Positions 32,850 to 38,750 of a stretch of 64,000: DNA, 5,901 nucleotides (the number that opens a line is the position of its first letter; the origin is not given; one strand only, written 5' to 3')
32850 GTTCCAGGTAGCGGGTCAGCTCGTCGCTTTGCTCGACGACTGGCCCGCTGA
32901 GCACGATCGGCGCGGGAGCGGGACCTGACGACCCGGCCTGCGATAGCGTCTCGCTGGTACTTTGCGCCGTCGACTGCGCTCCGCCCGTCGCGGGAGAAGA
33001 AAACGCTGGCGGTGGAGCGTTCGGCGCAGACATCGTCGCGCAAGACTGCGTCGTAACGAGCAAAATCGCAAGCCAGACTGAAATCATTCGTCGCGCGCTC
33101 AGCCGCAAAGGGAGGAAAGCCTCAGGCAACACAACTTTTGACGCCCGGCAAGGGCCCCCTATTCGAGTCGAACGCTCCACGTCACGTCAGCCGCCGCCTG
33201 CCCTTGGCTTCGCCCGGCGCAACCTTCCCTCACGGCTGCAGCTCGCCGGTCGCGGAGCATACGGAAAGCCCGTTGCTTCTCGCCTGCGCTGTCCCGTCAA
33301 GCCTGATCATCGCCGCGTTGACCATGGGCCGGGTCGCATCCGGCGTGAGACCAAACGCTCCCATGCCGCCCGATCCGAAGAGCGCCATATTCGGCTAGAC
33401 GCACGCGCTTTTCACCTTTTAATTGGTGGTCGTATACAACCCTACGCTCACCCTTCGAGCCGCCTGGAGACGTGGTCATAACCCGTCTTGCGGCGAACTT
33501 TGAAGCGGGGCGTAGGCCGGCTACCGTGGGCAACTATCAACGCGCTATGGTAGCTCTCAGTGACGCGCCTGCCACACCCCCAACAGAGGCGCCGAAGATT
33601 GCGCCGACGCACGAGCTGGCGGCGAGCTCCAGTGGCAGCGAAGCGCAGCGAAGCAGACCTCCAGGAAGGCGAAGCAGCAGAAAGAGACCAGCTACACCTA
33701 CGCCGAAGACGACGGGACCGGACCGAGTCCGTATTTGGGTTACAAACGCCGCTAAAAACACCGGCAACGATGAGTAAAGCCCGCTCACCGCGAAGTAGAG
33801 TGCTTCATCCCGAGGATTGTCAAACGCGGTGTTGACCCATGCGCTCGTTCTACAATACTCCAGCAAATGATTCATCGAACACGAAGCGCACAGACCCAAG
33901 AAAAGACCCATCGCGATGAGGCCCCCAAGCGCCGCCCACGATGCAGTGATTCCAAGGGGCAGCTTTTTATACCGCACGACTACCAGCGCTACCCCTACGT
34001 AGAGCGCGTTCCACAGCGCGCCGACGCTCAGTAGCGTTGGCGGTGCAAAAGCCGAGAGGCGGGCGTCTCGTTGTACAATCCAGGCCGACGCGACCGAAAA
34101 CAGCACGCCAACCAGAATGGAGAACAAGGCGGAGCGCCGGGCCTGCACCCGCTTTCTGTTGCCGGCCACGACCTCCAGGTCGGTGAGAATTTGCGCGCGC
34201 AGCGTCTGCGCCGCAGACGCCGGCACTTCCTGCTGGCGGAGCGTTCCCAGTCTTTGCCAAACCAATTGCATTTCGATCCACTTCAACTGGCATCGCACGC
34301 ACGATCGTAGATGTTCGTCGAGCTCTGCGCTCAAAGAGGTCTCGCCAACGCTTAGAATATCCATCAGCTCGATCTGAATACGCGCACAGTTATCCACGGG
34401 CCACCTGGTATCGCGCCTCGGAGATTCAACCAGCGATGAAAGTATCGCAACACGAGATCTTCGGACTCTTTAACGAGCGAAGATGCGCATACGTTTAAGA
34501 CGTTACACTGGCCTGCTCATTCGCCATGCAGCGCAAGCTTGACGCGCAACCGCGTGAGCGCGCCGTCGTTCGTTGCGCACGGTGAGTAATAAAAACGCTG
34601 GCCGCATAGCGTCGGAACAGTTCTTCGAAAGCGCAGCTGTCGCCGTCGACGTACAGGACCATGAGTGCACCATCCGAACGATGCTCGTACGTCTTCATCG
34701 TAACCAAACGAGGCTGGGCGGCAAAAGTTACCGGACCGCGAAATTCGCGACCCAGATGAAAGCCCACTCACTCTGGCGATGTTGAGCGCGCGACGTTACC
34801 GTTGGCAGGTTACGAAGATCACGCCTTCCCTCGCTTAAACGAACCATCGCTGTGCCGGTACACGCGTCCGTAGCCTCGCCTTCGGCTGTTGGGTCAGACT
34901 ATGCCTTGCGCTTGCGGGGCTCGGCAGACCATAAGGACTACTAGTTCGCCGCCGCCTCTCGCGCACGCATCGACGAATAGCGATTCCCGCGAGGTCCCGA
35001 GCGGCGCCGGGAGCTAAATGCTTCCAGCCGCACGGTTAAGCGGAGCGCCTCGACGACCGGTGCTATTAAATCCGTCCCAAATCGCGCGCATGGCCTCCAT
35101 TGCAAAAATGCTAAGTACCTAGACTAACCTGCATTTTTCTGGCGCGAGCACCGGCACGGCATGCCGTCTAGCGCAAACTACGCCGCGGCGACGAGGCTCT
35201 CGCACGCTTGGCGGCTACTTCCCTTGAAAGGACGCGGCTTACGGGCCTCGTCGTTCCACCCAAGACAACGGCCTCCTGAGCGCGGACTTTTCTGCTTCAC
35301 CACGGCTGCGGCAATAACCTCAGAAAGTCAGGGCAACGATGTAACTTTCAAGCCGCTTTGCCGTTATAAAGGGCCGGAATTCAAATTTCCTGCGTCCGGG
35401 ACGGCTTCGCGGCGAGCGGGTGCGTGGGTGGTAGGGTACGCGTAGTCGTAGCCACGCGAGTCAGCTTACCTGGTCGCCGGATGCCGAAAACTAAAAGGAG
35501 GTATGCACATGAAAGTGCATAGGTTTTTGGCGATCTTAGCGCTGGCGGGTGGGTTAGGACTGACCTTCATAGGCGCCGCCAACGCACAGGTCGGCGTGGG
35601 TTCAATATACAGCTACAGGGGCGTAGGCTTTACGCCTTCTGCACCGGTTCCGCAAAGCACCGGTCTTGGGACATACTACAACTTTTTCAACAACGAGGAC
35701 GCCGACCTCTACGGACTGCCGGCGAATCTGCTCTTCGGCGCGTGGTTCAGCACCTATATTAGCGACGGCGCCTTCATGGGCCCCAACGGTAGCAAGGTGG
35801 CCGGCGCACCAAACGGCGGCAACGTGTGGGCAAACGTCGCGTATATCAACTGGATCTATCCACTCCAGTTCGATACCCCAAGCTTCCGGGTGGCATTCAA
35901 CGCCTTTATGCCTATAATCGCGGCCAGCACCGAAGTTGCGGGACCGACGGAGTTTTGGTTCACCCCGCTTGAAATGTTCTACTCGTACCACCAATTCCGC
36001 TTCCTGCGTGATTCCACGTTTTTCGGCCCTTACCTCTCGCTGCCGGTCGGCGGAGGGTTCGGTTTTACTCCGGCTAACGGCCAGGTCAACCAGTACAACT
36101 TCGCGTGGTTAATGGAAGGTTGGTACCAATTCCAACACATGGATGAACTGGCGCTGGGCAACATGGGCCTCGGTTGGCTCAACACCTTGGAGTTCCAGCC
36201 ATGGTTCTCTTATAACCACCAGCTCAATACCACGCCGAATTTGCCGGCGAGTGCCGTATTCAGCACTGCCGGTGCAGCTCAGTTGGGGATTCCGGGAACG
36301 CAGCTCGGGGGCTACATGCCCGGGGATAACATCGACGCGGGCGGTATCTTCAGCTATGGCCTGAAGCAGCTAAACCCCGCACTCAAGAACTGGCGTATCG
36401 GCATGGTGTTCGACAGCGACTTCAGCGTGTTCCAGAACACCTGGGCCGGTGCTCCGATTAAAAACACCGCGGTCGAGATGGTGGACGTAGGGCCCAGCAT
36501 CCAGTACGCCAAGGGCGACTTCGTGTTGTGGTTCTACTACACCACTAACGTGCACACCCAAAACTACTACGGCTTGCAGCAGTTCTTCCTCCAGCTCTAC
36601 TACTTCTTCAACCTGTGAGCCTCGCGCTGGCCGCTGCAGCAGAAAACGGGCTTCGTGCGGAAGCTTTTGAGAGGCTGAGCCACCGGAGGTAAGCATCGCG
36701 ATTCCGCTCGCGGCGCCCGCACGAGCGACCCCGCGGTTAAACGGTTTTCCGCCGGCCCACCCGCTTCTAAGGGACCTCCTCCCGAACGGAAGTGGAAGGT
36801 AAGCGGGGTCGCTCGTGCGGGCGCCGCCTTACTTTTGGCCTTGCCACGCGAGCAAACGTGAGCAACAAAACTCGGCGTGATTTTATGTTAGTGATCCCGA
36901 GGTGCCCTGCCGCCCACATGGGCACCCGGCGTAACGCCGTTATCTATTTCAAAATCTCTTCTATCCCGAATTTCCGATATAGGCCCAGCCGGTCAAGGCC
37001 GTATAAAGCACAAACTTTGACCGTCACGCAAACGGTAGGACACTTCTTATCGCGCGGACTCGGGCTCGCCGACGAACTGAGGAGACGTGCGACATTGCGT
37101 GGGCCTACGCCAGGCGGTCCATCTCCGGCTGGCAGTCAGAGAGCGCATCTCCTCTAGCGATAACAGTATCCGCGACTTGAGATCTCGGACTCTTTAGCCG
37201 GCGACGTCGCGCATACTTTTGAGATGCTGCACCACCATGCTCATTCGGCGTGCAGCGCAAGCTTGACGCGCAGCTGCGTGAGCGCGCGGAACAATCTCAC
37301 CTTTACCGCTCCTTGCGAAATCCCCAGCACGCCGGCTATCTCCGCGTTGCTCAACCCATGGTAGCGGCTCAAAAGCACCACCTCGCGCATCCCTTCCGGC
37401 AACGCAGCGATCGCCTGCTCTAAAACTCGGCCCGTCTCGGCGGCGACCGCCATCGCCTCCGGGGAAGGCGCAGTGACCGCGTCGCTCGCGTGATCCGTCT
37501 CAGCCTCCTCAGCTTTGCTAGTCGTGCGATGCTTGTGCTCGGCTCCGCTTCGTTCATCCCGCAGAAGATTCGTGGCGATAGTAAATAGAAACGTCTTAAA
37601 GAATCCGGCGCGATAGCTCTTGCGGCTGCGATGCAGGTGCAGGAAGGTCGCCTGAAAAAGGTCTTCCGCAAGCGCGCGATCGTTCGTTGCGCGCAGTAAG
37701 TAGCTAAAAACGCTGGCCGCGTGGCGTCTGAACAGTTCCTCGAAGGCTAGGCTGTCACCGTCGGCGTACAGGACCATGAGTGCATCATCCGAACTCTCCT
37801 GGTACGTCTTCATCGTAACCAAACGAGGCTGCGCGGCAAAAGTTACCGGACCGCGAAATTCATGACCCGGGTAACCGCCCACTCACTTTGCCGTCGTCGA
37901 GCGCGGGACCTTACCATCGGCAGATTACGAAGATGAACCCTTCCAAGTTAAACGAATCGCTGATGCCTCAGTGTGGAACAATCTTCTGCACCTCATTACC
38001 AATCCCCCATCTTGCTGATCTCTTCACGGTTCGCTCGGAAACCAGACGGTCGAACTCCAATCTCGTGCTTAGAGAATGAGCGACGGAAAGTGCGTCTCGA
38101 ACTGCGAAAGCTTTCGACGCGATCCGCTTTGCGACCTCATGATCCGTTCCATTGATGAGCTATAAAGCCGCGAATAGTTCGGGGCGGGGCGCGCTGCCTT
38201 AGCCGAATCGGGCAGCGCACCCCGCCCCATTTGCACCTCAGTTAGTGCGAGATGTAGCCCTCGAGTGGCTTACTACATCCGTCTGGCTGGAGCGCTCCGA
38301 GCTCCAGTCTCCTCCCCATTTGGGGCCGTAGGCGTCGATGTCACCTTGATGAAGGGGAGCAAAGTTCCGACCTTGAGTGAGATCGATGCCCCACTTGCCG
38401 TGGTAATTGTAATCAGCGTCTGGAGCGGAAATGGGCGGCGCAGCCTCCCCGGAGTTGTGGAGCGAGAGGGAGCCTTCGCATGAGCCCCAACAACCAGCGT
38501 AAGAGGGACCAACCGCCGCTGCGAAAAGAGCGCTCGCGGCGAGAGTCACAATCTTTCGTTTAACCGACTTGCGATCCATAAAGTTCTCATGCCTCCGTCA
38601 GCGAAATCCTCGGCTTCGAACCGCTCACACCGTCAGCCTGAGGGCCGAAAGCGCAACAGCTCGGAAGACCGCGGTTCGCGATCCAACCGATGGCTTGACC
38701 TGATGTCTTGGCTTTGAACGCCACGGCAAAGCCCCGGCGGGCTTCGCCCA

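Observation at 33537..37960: ECF sigma / anti-sigma locus remodelled by segmental duplication: the anti-sigma is left beside a sigma pseudogene and the intact sigma is orphaned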

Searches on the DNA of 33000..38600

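Call 36: search_rna_families(source=window, start=33000, end=38600, threshold=evalue, max_evalue=1)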
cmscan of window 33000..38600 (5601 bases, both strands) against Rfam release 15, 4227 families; matches with E-value up to 1: 2.
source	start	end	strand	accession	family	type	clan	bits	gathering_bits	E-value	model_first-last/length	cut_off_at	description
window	36708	36831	+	RF03631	MIR3440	Gene; miRNA;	-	26.9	105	0.014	1-127/127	no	MIR3440 microRNA precursor family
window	36706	36831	-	RF03631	MIR3440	Gene; miRNA;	-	26.5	105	0.018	1-127/127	no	MIR3440 microRNA precursor family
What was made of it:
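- There are no Rfam matches in this region (call 36).
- Tried and rejected: RNA families: the Rfam scan of 33000-38600 gave only spurious miRNA-like hits on the long hairpin, at 27 bits against a gathering score of 105 (call 36).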

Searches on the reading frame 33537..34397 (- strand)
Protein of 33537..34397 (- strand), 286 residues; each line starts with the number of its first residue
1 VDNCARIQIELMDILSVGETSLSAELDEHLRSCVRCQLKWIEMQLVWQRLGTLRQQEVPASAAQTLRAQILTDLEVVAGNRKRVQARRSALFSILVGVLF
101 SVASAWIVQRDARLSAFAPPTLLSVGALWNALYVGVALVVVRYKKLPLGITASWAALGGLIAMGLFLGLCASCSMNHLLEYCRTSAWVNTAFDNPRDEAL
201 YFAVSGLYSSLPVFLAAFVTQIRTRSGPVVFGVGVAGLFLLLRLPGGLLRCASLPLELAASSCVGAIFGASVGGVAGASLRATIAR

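Call 6: search_protein_families(library=pfam, proteins=[window:33537-34397:-], max_evalue=0.01)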
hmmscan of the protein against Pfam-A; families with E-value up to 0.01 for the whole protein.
window:33537-34397:- (286 aa): 1 family
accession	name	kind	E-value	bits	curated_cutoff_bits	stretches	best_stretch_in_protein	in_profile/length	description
PF11712.13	Vma12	-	0.004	17.6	25.5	1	72-145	59-129/137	Endoplasmic reticulum-based factor for assembly of V-ATPase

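Call 8: find_homologous_proteins(query=window:33537-34397:-)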
Query window:33537-34397:- (286 aa): 1 proteins with E <= 0.001 among 8000 candidates.
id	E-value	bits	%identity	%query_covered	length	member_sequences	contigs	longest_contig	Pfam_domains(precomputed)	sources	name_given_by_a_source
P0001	7.4e-179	611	100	100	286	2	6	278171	-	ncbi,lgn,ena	-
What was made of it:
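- Tried and rejected: The word-indexed protein search found only the protein itself (call 8).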

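Call 9: find_related_loci(query=window:33537-34397:-, collection=genome_contigs, flank=8000)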
Query window:33537-34397:- (286 aa) in genome_contigs; peptide patterns used: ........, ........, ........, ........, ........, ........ (x = any residue, [..] = any of these).
175 stretches matched a pattern, but none encodes a relative of the query by tblastn (E <= 1e-3).
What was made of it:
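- Tried and rejected: Related loci by anti-sigma: scanning genome_contigs with the anti-sigma protein found nothing (call 9).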

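Call 10: find_encoding_contigs(protein=P0001, flank=10000, max_places=10)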
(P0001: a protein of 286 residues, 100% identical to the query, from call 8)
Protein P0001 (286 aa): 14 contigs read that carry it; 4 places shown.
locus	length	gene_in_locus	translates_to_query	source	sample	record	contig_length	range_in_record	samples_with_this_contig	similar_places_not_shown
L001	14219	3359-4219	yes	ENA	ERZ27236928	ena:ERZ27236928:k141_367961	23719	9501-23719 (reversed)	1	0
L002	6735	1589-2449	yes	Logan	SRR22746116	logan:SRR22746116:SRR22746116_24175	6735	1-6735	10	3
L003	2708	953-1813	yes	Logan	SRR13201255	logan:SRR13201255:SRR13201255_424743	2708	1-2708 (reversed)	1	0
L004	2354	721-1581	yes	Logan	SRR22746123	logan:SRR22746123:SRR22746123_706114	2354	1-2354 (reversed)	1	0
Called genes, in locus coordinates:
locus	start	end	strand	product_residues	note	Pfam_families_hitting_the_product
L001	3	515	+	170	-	?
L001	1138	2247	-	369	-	-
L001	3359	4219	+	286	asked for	-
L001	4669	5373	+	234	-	-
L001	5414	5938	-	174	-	-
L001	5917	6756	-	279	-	PF00484:Pro_CA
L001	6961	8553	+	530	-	PF19289:PmbA_TldD_3rd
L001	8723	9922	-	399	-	PF13439:Glyco_transf_4, PF13579:Glyco_trans_4_4, PF20706:GT4-conflict, PF00534:Glycos_transf_1, PF13692:Glyco_trans_1_4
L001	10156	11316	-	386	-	PF01053:Cys_Met_Meta_PP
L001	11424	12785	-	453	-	PF02441:Flavoprotein, PF04127:DFP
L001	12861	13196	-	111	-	PF00037:Fer4, PF12797:Fer4_2 (faint), PF13187:Fer4_9 (faint), PF12838:Fer4_7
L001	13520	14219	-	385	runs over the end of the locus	PF13506:Glyco_transf_21, PF00535:Glycos_transf_2 (faint), PF13641:Glyco_tranf_2_3, PF13632:Glyco_trans_2_3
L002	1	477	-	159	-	?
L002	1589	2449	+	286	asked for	-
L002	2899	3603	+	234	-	-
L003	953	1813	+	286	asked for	-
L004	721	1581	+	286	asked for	-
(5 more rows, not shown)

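Call 20: search_protein_representatives(protein=window:33537-34397:-)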
Query: 286 residues. Proteins with E-value up to 0.001 (for the whole library): 53; up to 1e-10: 21; up to 1e-30: 2. The best 53 are listed.
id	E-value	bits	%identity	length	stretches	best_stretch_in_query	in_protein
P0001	2.4e-179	610.8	100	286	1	1-286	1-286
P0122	6.3e-55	202.8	40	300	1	1-280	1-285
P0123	5.5e-29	117.7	45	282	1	1-139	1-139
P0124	2.3e-24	102.6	32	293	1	24-282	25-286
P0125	1.3e-22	96.8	28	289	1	3-280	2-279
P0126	5.1e-22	94.9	30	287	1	25-280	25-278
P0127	1.3e-20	90.2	31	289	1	23-283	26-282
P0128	1.6e-19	86.6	26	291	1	3-282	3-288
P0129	3.3e-19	85.7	27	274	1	4-285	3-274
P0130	9.1e-19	84.2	28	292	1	4-283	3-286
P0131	1.2e-16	77.3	27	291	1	24-283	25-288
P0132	2.6e-16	76.2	28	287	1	3-281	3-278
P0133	5.3e-15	71.9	25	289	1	1-282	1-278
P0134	1.3e-14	70.6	29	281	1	3-278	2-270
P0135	3.2e-14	69.3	26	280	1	3-279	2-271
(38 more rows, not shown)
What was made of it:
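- Tried and rejected: A full HMMER search was needed to find the family (call 20).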

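Call 48: search_protein_families(library=pfam, alignment_id=A4, max_evalue=1)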
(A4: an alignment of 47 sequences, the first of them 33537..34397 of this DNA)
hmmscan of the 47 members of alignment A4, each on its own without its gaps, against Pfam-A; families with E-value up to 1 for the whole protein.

A. member 1, window:33537-34397:- (286 aa): 1 family
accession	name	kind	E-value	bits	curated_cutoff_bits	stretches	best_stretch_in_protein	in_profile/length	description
PF11712.13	Vma12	-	0.004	17.6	25.5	1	72-145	59-129/137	Endoplasmic reticulum-based factor for assembly of V-ATPase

B. families by the number of members that match (of 47 scanned): 31 families (the first 25 are shown)
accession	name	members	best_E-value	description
PF13490.11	zf-HC2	39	5.5e-11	Putative zinc-finger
PF13488.11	Gly-zipper_Omp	4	0.00055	Glycine zipper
PF11712.13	Vma12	3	0.004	Endoplasmic reticulum-based factor for assembly of V-ATPase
PF17402.7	DUF5408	2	0.13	Family of unknown function (DUF5408)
PF13441.11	Gly-zipper_YMGG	1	0.0052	YMGG-like Gly-zipper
PF02535.28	Zip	1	0.0057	ZIP Zinc transporter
PF11700.14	ATG22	1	0.033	Vacuole effluxer Atg22 like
PF14788.12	EF-hand_10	1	0.039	EF hand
PF20721.2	C19orf12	1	0.06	C19orf12-like protein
PF11151.13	DUF2929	1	0.062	Protein of unknown function (DUF2929)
PF23505.1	YqgG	1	0.078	YqgG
PF11980.13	DUF3481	1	0.079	C-terminal domain of neuropilin glycoprotein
PF20520.3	Ac45-VOA1_TM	1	0.084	V0 complex accessory subunit Ac45/VOA1 transmembrane domain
PF19628.4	DUF6132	1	0.091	Family of unknown function (DUF6132)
PF11859.13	DUF3379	1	0.11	Protein of unknown function (DUF3379)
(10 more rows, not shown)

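Call 57: search_protein_families(library=ncbifam, proteins=[window:33537-34397:-], max_evalue=0.01)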
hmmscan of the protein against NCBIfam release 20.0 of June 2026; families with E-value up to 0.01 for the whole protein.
window:33537-34397:- (286 aa): 1 family
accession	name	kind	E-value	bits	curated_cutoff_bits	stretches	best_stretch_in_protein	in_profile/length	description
NF052375.1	antisigma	equivalog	0.0001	22.4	100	1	24-112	16-108/217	anti-sigma factor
